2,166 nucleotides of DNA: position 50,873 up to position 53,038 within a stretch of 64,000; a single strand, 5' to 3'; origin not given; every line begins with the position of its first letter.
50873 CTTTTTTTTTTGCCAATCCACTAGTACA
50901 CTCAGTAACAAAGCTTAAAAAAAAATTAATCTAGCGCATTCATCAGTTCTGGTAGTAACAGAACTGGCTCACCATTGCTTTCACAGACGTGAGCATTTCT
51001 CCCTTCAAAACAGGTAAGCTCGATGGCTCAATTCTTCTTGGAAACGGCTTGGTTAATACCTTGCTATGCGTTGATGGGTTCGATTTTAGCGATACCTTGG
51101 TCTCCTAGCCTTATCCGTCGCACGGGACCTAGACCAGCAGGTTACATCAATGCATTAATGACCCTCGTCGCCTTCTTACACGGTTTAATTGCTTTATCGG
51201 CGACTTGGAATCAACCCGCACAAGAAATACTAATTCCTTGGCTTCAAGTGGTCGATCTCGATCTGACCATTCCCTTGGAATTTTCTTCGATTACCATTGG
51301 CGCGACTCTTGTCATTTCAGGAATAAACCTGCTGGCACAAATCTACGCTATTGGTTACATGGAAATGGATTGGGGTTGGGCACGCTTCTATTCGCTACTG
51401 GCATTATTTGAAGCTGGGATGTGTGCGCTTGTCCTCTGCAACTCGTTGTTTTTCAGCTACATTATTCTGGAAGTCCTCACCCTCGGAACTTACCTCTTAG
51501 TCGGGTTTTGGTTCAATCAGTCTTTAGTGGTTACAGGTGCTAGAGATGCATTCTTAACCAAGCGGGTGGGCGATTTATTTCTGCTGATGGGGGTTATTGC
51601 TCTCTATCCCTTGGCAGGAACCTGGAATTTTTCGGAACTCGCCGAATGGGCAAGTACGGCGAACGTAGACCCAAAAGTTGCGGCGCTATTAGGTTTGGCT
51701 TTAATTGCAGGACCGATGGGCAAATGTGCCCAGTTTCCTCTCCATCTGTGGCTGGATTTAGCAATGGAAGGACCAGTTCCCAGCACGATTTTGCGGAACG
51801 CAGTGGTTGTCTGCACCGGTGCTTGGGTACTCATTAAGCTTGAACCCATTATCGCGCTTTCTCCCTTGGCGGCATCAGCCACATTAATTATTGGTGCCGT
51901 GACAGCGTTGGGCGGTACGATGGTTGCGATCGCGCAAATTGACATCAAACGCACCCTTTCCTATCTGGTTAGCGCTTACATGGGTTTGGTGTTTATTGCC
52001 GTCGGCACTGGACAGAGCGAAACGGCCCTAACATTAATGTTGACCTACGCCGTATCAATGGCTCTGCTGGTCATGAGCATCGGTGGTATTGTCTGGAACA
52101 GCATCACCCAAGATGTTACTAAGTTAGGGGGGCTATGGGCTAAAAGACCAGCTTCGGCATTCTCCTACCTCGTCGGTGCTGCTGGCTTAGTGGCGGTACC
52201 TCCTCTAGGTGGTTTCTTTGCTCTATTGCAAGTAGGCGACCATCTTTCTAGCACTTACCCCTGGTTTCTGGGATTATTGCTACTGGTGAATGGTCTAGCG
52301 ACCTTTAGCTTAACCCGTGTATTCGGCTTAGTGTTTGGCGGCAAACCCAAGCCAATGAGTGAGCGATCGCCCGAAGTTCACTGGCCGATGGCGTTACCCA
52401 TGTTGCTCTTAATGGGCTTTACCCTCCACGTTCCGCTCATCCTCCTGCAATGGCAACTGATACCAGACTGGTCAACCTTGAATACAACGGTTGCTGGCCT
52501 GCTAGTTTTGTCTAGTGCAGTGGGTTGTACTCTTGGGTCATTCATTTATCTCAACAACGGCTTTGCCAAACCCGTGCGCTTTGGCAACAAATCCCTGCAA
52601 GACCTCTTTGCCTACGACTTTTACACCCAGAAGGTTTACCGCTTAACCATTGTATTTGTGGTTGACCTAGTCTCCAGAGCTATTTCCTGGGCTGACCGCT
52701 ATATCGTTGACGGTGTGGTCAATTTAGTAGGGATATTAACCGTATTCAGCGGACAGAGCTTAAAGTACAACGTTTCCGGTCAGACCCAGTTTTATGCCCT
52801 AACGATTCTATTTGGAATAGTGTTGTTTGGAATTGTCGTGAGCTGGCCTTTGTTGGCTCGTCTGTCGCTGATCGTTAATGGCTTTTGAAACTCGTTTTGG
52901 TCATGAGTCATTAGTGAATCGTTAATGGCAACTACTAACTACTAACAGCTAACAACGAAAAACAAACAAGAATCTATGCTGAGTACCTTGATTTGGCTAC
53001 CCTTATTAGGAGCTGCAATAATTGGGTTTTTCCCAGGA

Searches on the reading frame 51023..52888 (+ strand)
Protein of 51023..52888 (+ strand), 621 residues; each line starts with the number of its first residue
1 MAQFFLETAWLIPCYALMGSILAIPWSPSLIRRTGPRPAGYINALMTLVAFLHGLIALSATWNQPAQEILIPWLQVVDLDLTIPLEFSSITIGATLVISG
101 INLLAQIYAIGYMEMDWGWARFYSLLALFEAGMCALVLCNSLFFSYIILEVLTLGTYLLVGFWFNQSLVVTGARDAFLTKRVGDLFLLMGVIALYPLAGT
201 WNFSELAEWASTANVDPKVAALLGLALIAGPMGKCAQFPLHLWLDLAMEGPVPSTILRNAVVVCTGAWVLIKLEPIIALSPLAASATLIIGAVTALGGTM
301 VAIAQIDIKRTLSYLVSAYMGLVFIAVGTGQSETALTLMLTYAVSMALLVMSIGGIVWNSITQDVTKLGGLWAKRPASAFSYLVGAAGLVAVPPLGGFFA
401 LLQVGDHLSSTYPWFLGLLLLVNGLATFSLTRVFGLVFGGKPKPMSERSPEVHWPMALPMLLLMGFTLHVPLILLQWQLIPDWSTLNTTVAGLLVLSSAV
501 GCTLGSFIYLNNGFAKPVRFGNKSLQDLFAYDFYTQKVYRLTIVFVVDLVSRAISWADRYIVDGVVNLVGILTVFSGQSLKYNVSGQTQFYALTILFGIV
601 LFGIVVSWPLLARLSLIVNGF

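Call 77: search_protein_families(library=pfam, proteins=[window:51023-52888:+], max_evalue=0.00001)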
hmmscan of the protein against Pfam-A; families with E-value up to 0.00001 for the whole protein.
window:51023-52888:+ (621 aa): 2 families
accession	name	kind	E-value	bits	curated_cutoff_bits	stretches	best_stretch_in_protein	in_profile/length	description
PF00361.26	Proton_antipo_M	-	3.1e-45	155.1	21.5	1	140-419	2-286/294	NADH:quinone oxidoreductase/Mrp antiporter, TM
PF00662.26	Proton_antipo_N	-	2.7e-14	53.2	24.5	1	73-123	1-51/51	NADH-Ubiquinone oxidoreductase (complex I), chain 5 N-terminus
